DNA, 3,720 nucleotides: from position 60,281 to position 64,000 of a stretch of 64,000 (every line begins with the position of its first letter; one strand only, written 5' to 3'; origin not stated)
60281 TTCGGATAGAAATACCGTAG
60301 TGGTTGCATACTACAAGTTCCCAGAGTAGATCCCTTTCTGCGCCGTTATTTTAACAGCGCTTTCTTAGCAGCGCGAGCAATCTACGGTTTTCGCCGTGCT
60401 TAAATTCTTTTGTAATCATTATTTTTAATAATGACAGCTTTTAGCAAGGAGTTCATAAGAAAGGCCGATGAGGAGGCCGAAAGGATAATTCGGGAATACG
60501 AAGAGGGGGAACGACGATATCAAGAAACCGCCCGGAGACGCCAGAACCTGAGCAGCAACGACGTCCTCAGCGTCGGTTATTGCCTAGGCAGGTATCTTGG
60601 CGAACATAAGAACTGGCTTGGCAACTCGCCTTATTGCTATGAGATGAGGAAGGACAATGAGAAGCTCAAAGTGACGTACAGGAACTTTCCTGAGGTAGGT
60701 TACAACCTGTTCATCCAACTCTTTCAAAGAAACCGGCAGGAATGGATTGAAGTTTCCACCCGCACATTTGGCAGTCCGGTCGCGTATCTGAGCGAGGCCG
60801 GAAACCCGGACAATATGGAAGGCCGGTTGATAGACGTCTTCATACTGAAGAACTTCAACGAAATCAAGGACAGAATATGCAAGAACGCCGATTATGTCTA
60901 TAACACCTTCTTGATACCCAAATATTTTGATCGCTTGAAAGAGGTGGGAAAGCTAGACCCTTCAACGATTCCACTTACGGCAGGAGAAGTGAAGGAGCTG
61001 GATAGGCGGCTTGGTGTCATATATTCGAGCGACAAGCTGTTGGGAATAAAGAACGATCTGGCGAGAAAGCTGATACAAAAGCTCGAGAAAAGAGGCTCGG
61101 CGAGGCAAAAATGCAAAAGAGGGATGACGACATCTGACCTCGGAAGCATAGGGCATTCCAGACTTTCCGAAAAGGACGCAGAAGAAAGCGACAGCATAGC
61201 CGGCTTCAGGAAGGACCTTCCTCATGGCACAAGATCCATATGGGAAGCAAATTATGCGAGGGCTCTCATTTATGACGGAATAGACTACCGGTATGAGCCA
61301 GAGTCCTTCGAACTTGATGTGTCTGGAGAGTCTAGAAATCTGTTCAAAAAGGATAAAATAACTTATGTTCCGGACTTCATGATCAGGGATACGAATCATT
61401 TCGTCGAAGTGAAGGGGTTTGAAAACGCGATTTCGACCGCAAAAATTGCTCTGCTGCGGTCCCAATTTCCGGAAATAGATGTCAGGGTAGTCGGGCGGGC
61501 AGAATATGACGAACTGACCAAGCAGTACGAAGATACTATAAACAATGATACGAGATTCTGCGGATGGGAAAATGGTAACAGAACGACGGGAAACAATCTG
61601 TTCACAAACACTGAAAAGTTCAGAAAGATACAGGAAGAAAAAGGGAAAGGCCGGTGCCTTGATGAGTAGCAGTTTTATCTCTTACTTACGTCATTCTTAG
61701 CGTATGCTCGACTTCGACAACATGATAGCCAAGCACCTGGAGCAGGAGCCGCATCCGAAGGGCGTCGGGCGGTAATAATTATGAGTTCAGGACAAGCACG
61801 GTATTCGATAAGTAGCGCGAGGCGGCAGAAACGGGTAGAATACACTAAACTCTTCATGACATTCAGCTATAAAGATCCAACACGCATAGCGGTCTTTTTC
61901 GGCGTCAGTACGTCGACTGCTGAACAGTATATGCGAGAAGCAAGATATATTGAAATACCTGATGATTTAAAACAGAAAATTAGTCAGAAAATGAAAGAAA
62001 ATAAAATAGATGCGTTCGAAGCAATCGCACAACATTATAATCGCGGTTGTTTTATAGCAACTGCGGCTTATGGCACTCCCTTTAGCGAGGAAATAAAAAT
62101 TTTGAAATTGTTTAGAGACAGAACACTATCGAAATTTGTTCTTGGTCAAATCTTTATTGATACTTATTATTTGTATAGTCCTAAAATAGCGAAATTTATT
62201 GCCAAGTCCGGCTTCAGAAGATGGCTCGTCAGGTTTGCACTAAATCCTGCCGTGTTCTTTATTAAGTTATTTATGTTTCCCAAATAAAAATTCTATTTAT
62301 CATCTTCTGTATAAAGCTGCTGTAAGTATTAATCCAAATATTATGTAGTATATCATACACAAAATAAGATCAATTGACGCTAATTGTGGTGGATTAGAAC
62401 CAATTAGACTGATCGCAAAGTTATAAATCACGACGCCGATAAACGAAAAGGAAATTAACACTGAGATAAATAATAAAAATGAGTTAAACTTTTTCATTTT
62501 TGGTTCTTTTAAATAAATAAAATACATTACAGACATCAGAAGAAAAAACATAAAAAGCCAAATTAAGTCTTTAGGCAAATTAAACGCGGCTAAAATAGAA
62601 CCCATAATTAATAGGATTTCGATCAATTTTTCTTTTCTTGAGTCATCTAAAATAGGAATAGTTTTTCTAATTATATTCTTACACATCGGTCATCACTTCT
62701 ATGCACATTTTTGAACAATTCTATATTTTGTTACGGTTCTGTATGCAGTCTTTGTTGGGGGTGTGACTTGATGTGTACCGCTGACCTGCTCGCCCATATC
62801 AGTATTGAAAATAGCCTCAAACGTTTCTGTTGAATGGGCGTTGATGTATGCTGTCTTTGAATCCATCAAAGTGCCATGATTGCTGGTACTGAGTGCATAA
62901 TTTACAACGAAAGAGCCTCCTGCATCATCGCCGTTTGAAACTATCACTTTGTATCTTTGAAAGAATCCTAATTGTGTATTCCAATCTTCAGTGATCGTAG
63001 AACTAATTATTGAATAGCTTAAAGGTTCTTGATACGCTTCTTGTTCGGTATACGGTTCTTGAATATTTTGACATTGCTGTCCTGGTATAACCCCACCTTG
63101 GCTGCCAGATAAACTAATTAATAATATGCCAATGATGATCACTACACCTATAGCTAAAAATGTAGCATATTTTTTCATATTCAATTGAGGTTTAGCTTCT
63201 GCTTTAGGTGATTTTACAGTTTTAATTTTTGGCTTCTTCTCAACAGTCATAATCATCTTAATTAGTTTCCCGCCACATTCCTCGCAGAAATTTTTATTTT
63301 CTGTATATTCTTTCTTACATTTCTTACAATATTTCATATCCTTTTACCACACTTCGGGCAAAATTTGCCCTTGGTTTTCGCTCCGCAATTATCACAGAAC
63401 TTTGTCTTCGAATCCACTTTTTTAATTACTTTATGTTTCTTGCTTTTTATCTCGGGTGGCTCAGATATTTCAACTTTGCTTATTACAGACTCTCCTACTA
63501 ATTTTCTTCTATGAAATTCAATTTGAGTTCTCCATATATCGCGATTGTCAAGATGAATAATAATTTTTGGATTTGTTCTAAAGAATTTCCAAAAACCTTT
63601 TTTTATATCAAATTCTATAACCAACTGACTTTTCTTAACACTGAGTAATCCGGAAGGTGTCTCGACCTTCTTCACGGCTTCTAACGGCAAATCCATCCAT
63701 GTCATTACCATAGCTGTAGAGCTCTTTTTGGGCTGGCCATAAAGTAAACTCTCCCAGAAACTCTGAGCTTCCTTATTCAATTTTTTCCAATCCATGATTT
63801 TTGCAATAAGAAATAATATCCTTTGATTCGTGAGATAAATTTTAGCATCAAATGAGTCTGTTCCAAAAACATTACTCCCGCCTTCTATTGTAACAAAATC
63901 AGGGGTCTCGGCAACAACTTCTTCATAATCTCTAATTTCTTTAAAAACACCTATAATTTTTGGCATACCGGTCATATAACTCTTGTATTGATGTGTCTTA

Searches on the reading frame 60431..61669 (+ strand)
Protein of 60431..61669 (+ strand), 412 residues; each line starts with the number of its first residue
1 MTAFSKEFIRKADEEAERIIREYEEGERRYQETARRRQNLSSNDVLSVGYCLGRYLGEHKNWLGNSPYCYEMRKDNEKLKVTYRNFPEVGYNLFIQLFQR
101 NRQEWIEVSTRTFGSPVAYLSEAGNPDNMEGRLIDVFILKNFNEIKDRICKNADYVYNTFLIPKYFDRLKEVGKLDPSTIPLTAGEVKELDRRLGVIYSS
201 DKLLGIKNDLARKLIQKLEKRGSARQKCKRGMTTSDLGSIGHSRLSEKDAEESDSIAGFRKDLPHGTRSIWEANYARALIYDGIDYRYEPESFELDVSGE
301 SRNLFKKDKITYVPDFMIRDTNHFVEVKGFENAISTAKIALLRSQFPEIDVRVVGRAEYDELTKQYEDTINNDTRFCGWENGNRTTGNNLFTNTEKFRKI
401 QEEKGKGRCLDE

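Call 51: search_protein_families(library=pfam, proteins=[window:60431-61669:+], max_evalue=0.01)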
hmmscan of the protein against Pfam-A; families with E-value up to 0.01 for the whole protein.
window:60431-61669:+ (412 aa): 1 family
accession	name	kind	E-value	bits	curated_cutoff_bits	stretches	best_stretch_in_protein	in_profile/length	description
PF05367.17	Phage_endo_I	-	1.3e-05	25.3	29.1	1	268-366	16-105/149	Phage endonuclease I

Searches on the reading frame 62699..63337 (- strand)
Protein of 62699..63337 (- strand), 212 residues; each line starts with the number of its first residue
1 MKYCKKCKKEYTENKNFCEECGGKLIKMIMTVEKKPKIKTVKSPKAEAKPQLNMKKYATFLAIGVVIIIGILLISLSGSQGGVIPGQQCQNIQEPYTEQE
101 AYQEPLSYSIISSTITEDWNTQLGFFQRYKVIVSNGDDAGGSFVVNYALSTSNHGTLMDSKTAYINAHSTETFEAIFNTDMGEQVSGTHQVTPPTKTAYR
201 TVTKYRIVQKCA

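Call 54: search_protein_families(library=pfam, proteins=[window:62699-63337:-], max_evalue=0.001)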
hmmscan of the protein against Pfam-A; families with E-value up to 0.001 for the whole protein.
window:62699-63337:- (212 aa): 1 family
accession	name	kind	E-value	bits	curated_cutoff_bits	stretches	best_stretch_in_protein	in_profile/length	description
PF12773.13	DZR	-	0.00032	21.2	27.3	1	4-25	1-22/45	Double zinc ribbon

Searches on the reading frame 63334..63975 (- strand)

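Call 54: search_protein_families(library=pfam, proteins=[window:63334-63975:-], max_evalue=0.001)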
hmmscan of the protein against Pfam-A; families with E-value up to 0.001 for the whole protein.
window:63334-63975:- (213 aa): 2 families
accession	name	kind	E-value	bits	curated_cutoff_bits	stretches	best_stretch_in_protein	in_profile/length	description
PF12773.13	DZR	-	3.8e-05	24.2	27.3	1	187-212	8-33/45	Double zinc ribbon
PF13240.11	Zn_Ribbon_1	-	0.00014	22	25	0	185-200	7-22/23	zinc-ribbon domain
